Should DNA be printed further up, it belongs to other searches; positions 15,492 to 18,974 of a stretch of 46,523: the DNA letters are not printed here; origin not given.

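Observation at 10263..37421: Single 27.2-kb gene encoding a ~1-MDa (9,052-aa) predicted lipoprotein with no recognisable classical adhesin or toxin domains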

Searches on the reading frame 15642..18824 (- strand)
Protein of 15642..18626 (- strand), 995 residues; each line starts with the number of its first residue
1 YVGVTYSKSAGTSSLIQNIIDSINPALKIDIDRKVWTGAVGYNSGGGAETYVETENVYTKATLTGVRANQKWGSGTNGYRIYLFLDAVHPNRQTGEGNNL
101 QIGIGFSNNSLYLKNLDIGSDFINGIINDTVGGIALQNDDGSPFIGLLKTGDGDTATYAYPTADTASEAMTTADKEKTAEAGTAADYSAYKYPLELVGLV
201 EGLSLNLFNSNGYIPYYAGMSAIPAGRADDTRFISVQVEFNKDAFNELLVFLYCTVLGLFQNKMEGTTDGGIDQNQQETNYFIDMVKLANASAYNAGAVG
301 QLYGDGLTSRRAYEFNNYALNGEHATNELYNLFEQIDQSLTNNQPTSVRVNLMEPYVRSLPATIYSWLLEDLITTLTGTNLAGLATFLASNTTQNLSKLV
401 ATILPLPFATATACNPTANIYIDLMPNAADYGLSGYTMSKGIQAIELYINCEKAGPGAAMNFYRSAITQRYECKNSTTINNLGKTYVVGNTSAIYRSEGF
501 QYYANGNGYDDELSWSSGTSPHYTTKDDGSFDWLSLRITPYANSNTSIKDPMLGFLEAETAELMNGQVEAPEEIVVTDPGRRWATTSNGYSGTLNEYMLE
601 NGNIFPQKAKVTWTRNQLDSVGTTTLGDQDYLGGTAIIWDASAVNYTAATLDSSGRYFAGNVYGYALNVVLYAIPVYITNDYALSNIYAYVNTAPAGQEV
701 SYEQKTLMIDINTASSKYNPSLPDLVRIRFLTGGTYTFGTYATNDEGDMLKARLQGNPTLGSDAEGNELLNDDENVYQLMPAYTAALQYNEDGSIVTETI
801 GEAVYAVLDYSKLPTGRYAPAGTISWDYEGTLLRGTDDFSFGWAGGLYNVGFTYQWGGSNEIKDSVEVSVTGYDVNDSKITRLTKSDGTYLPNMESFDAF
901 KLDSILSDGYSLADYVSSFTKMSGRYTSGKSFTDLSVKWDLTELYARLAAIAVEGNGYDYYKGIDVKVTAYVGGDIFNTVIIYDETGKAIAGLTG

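Call 7: search_protein_families(library=pfam, max_evalue=0.1, proteins=[window:15642-18626:-])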
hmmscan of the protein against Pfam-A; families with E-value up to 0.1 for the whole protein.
window:15642-18626:- (995 aa): 1 family
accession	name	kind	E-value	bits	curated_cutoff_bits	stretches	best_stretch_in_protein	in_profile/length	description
PF16152.10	DUF4860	-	0.044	14.2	25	0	128-183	17-73/98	Domain of unknown function (DUF4860)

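Call 30: search_protein_families(library=ncbifam, max_evalue=0.1, proteins=[window:15642-18626:-])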
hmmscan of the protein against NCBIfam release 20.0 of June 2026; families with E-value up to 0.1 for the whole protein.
window:15642-18626:- (995 aa): 0 families

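Call 99: search_solved_structures(query=A8, max_evalue=10)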
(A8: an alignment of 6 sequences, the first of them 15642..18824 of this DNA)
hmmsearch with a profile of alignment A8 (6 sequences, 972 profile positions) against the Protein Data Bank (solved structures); distinct sequences matched with E-value up to 10: 2.
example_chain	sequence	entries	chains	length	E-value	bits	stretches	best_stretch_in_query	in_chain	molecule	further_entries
3tee_A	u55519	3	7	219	0.54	11.4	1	572-642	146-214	Flagella basal body P-ring formation protein flgA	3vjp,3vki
1yyc_A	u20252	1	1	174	1.2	10.3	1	387-423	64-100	putative late embryogenesis abundant protein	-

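Call 100: search_protein_families(library=pfam, alignment_id=A8, max_evalue=1)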
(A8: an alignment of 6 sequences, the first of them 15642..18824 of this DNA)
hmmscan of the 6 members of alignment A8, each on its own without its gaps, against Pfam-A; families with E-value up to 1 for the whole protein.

A. member 1, window:15642-18824:- (1061 aa): 1 family
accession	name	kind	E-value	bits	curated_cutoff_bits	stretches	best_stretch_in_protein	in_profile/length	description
PF16152.10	DUF4860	-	0.047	14.1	25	1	194-249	17-73/98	Domain of unknown function (DUF4860)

B. families by the number of members that match (of 6 scanned): 3 families
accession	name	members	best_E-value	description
PF16152.10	DUF4860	1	0.047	Domain of unknown function (DUF4860)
PF14492.12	EFG_III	1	0.11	Elongation Factor G, domain III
PF06585.17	JHBP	1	0.2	Haemolymph juvenile hormone binding protein (JHBP)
